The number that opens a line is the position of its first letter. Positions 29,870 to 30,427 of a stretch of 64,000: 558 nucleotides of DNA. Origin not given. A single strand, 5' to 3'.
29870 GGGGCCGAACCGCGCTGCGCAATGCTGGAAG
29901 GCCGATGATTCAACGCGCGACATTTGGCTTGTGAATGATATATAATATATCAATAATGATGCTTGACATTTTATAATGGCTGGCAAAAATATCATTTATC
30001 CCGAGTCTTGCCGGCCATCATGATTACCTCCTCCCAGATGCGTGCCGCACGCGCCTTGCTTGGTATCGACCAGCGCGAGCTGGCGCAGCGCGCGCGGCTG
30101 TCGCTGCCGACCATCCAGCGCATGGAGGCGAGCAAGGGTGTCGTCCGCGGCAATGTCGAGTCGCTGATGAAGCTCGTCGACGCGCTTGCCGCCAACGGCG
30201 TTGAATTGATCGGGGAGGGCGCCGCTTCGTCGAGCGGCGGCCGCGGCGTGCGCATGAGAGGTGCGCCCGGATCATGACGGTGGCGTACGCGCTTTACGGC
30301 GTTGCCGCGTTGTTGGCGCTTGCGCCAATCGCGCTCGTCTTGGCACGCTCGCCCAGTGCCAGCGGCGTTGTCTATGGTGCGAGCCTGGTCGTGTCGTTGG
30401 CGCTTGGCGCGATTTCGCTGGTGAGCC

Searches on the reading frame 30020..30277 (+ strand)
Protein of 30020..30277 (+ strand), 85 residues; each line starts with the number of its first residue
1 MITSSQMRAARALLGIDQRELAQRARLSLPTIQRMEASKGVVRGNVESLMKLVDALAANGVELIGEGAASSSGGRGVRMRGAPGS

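Call 4: search_protein_families(library=pfam, proteins=[window:30020-30277:+])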
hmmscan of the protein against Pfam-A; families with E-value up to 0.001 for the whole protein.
window:30020-30277:+ (85 aa): 2 families
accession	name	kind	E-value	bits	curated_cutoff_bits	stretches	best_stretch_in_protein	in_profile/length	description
PF01381.28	HTH_3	-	2.3e-05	24.8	23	1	7-39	1-33/55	Helix-turn-helix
PF13560.12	HTH_31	-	4.5e-05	24.1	27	1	6-55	5-56/64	Helix-turn-helix domain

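Call 5: search_protein_families(library=ncbifam, proteins=[window:30020-30277:+])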
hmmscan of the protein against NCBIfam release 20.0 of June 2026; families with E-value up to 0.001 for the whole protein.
window:30020-30277:+ (85 aa): 2 families
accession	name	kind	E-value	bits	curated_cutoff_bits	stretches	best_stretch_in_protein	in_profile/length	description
TIGR03070.1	couple_hipB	subfamily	1.4e-05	24.9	71.65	1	4-56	4-54/58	type II toxin-antitoxin system Y4mF family antitoxin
TIGR03830.1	CxxCG_CxxCG_HTH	subfamily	0.0005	19.9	61.8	1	2-55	65-118/127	type II TA system antitoxin MqsA family protein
